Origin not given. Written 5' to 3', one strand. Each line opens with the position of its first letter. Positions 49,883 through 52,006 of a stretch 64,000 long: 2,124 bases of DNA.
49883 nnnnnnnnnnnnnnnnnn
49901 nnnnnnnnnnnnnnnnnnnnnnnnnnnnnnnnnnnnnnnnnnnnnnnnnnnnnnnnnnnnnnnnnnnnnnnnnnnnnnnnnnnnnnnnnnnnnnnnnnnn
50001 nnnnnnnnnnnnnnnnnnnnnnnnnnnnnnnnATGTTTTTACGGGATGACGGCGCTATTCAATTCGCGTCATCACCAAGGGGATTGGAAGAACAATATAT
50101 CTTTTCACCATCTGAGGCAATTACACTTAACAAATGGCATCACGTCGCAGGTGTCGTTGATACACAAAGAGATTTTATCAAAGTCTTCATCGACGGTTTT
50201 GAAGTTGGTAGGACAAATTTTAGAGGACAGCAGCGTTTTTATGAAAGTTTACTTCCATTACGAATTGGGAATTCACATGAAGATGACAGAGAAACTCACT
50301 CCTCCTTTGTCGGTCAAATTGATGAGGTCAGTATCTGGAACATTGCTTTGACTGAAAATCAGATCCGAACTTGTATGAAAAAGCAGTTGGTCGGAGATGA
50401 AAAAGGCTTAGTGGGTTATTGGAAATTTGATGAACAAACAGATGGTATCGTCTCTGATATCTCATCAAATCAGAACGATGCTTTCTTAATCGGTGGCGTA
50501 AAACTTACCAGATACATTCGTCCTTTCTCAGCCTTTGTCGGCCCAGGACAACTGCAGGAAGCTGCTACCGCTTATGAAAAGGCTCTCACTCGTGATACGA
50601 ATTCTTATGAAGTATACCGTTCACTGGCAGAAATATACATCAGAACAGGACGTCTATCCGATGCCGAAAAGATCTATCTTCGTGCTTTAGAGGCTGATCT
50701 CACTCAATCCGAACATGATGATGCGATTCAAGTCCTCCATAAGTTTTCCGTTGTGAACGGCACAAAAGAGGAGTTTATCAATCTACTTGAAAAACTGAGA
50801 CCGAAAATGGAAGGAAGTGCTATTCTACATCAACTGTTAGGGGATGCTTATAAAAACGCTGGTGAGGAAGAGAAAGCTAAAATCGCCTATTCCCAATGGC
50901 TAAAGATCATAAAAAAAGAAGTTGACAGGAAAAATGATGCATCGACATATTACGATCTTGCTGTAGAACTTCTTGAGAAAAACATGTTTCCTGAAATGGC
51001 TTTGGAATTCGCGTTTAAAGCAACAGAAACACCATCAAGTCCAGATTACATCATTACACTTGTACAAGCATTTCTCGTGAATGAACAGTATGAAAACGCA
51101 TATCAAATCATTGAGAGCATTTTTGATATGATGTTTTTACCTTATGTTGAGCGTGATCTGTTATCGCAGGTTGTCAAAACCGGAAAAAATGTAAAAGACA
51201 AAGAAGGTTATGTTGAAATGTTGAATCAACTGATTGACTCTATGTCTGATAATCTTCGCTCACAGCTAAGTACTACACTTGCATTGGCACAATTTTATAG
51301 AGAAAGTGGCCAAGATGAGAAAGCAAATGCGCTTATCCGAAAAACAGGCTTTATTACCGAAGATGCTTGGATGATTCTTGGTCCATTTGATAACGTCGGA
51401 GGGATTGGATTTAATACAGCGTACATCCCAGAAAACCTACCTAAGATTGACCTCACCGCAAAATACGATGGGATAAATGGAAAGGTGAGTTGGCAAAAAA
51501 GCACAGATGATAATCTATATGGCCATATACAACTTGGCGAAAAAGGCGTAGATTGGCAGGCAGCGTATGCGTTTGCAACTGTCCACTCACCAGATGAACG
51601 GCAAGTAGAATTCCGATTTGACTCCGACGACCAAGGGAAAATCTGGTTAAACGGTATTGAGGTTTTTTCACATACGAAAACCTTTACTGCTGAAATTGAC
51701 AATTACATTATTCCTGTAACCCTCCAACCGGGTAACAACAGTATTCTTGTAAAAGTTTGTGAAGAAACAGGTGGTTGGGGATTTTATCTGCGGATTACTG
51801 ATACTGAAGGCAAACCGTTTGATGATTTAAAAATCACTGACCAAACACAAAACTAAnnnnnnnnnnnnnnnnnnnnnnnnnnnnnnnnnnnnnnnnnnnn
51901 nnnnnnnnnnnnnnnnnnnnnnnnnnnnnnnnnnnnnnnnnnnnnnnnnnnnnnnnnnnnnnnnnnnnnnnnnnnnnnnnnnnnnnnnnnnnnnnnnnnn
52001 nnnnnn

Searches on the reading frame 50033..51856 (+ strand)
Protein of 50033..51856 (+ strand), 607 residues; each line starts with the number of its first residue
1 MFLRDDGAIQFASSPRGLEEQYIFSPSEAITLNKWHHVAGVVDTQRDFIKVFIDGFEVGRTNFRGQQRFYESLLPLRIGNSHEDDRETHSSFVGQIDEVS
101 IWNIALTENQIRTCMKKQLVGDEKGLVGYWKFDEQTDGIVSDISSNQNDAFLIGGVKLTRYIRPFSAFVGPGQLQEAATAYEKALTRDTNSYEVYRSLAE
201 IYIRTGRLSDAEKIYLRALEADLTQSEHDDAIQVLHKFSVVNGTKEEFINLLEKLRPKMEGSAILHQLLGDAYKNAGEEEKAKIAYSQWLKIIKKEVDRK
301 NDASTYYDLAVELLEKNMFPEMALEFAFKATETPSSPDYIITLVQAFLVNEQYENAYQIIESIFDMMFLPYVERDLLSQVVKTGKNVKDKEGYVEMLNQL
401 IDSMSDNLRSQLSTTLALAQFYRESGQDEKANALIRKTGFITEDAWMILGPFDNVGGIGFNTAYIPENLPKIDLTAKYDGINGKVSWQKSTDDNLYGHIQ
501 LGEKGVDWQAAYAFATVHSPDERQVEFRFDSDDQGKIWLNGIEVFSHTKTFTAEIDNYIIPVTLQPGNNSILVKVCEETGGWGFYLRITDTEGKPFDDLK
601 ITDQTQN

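Call 7: search_protein_families(library=pfam, proteins=[window:50033-51856:+], max_evalue=0.01)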
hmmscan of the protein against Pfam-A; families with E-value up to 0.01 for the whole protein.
window:50033-51856:+ (607 aa): 20 families
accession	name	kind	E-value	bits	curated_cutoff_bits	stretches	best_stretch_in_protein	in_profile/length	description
PF13385.13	Laminin_G_3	-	2e-18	67.4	27.6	1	3-111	50-150/151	Concanavalin A-like lectin/glucanases superfamily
PF14559.12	TPR_19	-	2.4e-14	53.8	25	1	172-227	5-60/68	Tetratricopeptide repeat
PF13428.12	TPR_14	-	1.3e-09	38.2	23.5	0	193-222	2-31/44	Tetratricopeptide repeat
PF13424.12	TPR_12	-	4.5e-08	33.6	30.1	2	194-241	5-54/77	Tetratricopeptide repeat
PF07719.23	TPR_2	-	1.1e-07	31.9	27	1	193-222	2-31/34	Tetratricopeptide repeat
PF13431.12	TPR_17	-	1.3e-07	31.7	24.4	1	180-212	1-33/34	Tetratricopeptide repeat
PF13432.12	TPR_16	-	1.4e-06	29.1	32.7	1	169-222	8-61/65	Tetratricopeptide repeat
PF13181.12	TPR_8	-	1.2e-05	25.5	25.7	0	193-222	2-31/34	Tetratricopeptide repeat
PF12895.13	ANAPC3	-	2.1e-05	25.2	27.2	0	173-218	4-49/82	Anaphase-promoting complex, cyclosome, subunit 3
PF13429.12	TPR_15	-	3.9e-05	23.7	26.2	0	173-292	59-175/280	Tetratricopeptide repeat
PF13176.12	TPR_7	-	5.8e-05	23.3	27.9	1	196-224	3-31/36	Tetratricopeptide repeat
PF00354.24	Pentaxin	-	0.00044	20.5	25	1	33-118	83-170/194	Pentaxin family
PF23300.3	HEAT_Nup120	-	0.00046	20.5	29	1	287-367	69-155/170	Nucleoporin Nup120, HEAT repeats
PF00515.34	TPR_1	-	0.00058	20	27.8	0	193-221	2-30/34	Tetratricopeptide repeat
PF25058.1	ARM_TT21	-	0.0013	19.1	27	0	177-274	42-139/155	Tetratricopeptide repeat protein 21 ARM repeat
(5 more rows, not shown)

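Call 10: find_encoding_contigs(protein=window:50033-51856:+, flank=10000, max_places=6)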
Protein window:50033-51856:+ (607 aa): 1 contig read that carries it; 1 place shown.
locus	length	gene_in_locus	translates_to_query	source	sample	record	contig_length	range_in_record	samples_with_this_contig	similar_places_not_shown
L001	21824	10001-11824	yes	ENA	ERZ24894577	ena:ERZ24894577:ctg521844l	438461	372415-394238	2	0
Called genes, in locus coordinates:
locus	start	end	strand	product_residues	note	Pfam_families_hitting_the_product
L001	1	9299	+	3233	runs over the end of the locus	PF13414:TPR_11 (weak), PF23914:TPR_CcmH_CycH, PF23914:TPR_CcmH_CycH (weak), PF13432:TPR_16 (weak), PF23914:TPR_CcmH_CycH (weak), PF13414:TPR_11, PF14559:TPR_19, PF13385:Laminin_G_3, +24 more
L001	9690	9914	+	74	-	-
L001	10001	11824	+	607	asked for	PF13385:Laminin_G_3, PF12895:ANAPC3 (faint), PF13424:TPR_12 (faint), PF13428:TPR_14 (faint), PF13432:TPR_16 (weak), PF14559:TPR_19, PF07719:TPR_2 (faint), PF13181:TPR_8 (faint), +1 more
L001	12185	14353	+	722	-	PF07953:Toxin_R_bind_N (weak), PF13385:Laminin_G_3, PF07719:TPR_2 (faint), PF14559:TPR_19 (faint)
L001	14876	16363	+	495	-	-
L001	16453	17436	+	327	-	PF20030:bpMoxR, PF00158:Sigma54_activat (faint), PF00004:AAA (faint), PF07726:AAA_3, PF07728:AAA_5, PF17863:AAA_lid_2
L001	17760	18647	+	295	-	PF01882:DUF58, PF13519:VWA_2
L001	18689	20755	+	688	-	PF07584:BatA, PF13519:VWA_2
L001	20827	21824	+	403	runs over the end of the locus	PF13173:AAA_14, PF13635:DUF4143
